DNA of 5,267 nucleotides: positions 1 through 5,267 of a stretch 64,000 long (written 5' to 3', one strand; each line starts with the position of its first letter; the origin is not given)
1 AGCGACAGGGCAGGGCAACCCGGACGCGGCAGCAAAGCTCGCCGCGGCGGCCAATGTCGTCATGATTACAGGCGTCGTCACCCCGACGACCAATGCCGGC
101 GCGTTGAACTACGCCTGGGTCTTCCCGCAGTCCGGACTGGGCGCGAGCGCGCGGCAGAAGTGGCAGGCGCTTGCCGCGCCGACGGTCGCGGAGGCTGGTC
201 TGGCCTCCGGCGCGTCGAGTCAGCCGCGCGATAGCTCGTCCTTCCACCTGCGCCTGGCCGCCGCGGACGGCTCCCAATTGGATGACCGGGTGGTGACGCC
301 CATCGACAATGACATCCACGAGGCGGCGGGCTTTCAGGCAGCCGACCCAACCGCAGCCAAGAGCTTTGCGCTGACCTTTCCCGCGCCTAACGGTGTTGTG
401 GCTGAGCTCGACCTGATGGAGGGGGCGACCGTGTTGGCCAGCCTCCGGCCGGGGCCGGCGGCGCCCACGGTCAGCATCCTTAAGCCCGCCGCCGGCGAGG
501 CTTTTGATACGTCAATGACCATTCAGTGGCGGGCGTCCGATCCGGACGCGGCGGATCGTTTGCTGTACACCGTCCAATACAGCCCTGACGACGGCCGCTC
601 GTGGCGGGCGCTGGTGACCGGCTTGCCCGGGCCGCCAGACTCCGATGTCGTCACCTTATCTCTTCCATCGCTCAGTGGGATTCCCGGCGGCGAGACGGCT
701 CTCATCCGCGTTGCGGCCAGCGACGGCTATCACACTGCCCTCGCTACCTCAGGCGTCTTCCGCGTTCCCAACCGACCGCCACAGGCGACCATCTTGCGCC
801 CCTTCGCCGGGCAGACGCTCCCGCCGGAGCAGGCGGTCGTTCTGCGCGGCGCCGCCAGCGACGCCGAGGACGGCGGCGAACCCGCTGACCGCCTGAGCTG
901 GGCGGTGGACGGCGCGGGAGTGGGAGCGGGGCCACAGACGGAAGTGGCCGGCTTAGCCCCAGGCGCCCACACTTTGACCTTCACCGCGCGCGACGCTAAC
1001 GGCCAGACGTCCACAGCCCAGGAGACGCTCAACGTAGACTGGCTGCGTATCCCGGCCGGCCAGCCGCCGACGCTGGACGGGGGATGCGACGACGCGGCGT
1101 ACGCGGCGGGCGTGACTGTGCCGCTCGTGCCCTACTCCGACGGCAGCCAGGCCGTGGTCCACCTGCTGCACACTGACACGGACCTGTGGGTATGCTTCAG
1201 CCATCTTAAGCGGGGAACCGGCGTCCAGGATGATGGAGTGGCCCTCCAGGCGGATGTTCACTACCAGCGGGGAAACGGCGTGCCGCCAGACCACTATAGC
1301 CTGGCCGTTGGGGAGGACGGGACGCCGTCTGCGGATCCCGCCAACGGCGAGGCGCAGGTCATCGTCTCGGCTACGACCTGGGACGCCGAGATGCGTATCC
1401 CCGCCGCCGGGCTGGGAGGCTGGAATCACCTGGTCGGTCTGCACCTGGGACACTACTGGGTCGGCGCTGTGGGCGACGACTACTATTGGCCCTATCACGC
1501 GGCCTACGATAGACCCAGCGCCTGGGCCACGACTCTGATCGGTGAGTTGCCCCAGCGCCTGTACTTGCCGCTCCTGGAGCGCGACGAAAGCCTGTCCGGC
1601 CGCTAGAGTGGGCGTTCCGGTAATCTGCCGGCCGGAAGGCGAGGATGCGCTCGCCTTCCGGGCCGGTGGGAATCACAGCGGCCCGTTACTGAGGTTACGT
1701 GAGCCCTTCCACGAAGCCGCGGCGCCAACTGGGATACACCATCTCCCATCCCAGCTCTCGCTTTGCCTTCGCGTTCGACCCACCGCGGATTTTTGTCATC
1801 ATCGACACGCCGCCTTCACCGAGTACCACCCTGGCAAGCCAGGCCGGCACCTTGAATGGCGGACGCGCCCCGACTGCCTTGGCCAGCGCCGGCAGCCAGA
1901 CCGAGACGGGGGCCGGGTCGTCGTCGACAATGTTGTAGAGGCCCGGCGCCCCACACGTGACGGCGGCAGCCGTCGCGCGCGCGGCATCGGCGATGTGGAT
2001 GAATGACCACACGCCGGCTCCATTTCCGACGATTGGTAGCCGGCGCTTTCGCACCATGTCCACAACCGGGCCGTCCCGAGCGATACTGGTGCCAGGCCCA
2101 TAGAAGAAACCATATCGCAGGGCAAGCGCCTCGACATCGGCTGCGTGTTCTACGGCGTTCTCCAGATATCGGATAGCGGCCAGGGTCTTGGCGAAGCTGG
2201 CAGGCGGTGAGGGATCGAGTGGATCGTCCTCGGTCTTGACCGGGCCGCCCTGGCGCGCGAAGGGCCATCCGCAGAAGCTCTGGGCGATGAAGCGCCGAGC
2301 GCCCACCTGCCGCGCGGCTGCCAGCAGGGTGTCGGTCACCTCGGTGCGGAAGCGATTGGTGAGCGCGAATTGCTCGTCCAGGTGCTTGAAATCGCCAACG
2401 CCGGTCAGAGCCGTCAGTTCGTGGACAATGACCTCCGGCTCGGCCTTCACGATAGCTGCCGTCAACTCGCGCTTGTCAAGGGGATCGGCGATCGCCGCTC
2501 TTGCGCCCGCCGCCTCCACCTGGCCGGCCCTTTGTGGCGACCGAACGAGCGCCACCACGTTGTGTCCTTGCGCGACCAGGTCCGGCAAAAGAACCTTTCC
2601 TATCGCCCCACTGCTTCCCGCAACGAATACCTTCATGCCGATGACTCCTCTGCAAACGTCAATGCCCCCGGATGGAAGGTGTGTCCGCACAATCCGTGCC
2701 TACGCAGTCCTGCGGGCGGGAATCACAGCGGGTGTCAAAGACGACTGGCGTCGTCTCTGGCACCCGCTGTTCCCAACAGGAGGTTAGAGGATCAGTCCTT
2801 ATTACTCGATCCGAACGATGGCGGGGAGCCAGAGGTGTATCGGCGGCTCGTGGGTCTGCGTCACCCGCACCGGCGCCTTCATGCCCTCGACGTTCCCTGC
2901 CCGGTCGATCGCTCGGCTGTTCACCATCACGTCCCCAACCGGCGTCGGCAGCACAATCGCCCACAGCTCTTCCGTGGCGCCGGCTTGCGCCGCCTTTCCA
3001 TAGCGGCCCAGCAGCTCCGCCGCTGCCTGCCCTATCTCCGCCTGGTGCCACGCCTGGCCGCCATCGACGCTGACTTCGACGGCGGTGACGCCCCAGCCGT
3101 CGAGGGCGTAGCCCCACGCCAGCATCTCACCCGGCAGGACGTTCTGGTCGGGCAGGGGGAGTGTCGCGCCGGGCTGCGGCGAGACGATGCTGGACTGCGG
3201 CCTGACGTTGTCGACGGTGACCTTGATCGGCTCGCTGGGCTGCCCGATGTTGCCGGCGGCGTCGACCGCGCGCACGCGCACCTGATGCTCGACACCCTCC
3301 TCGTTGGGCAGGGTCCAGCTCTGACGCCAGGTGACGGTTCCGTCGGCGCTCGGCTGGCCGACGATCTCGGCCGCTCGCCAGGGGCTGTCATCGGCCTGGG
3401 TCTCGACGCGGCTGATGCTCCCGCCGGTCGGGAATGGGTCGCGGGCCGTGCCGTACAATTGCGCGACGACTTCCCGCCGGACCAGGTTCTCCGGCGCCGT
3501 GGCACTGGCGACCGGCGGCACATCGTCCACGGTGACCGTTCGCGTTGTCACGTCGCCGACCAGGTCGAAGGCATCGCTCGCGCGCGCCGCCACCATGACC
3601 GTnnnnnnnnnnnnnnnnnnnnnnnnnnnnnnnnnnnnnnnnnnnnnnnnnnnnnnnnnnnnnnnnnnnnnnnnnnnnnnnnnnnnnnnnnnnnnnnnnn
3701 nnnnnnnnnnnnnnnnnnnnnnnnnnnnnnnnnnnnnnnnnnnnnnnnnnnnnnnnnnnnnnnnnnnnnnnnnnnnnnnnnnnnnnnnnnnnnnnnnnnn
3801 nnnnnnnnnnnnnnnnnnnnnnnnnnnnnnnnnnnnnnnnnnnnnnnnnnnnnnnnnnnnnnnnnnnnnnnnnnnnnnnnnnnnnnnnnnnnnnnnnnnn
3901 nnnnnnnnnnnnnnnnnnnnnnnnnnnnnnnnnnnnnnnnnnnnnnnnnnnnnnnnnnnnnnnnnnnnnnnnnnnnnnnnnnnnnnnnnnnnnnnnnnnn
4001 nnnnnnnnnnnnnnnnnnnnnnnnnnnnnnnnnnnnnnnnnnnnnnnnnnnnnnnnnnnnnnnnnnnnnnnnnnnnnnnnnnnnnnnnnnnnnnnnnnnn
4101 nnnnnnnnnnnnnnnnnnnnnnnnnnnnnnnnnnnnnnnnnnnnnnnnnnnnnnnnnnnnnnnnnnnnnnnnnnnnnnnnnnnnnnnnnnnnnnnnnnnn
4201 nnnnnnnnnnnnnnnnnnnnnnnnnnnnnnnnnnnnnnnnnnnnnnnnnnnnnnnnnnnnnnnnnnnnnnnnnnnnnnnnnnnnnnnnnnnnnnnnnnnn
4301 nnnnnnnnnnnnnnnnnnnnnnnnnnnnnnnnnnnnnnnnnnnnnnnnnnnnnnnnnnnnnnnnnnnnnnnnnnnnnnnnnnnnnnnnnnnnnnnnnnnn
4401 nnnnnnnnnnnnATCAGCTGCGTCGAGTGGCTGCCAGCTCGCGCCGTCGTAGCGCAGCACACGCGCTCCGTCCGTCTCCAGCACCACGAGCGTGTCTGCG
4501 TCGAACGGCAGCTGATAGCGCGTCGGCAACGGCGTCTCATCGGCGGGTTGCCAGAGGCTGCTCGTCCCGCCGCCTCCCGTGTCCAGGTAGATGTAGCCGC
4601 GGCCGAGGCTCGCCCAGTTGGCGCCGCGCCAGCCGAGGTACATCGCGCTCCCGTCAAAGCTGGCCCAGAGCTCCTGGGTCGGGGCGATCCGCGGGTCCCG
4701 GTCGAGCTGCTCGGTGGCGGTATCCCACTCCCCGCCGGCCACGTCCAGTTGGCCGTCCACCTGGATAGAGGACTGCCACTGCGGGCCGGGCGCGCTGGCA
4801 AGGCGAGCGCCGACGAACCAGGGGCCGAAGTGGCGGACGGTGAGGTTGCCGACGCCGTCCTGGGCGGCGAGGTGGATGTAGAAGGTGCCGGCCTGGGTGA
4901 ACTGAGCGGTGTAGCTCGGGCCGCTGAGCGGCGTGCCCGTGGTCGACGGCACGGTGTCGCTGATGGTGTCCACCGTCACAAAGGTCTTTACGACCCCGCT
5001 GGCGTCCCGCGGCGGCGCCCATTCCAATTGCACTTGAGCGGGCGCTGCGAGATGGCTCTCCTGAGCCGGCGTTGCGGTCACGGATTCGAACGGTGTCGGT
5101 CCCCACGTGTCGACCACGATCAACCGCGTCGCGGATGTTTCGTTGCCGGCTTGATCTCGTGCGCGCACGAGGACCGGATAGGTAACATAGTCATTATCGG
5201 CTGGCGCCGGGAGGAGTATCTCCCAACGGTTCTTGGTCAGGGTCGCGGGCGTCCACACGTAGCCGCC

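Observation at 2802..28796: Tandem pair of giant (about 4100-4500 aa) polytopic envelope proteins with unusual mid-protein membrane anchoring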

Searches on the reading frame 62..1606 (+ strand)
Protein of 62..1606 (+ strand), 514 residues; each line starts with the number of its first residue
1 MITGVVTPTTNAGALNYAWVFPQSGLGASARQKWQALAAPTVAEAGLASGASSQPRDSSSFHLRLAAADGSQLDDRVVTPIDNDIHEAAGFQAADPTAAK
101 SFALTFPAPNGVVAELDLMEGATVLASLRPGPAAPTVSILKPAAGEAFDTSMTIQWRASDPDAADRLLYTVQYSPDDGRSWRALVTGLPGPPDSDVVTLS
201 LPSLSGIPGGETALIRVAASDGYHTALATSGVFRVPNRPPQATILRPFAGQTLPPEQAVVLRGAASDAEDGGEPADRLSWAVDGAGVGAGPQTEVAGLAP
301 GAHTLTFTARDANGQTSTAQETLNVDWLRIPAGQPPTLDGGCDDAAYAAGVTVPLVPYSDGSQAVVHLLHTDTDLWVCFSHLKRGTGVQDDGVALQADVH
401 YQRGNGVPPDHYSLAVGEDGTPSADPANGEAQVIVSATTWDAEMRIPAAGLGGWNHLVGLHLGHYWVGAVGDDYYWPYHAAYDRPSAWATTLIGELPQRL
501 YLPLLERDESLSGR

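Call 11: search_protein_families(library=pfam, proteins=[window:62-1606:+], max_evalue=0.001)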
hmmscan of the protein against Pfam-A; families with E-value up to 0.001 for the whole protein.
window:62-1606:+ (514 aa): 1 family
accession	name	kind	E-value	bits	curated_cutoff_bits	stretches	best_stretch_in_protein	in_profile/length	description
PF17957.7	Big_7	-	2.3e-08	35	24.1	0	135-166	1-34/70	Bacterial Ig domain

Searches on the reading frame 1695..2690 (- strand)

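Call 11: search_protein_families(library=pfam, proteins=[window:1695-2690:-], max_evalue=0.001)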
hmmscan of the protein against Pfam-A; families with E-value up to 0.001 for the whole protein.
window:1695-2690:- (331 aa): 4 families
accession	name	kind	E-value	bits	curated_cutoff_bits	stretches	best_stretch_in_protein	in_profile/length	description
PF01370.27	Epimerase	-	1.9e-21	77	20.9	1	21-254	1-239/240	NAD dependent epimerase/dehydratase family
PF13460.12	NAD_binding_10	-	5.5e-15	56.1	27.2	1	25-182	1-133/184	NAD(P)H-binding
PF16363.11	GDP_Man_Dehyd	-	6.3e-09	36.2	27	1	22-316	1-320/332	GDP-mannose 4,6 dehydratase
PF05368.20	NmrA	-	1.9e-05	24.9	27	1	20-139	4-107/298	NmrA-like family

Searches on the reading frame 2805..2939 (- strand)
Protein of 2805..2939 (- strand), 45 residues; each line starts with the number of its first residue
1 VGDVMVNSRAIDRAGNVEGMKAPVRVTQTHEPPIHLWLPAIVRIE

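Call 66: search_protein_families(library=ncbifam, proteins=[window:2805-2939:-], max_evalue=10)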
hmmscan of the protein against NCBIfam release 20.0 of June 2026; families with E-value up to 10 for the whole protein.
seq(45 aa): 1 family
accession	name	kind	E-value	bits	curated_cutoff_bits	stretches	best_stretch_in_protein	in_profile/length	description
NF047446.1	barrel_OmpL47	domain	0.0073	16.7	40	1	2-21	43-62/68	OmpL47-type beta-barrel domain-containing protein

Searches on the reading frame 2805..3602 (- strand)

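Call 102: search_protein_families(library=pfam, proteins=[window:2805-3602:-], max_evalue=0.01)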
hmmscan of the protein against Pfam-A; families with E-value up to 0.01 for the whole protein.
window:2805-3602:- (266 aa): 4 families
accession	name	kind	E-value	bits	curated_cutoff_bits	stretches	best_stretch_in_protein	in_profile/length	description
PF03404.22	Mo-co_dimer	-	2e-12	47.8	22.7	1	132-239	6-114/138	Mo-co oxidoreductase dimerisation domain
PF19077.6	Big_13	-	0.0005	21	27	1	81-132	53-102/102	Bacterial Ig-like domain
PF17957.7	Big_7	-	0.0019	19.2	24.1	0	30-110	1-70/70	Bacterial Ig domain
PF12245.14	Big_3_2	-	0.008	16.8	23.3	0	93-122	84-113/122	Bacterial Ig-like domain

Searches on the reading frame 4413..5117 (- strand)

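Call 102: search_protein_families(library=pfam, proteins=[window:4413-5117:-], max_evalue=0.01)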
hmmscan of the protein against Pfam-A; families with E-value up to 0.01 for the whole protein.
window:4413-5117:- (235 aa): 1 family
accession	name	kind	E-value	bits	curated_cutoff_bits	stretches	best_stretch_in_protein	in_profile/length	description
PF00801.26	PKD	-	0.00036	20.9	23.5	1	23-93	11-73/80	PKD domain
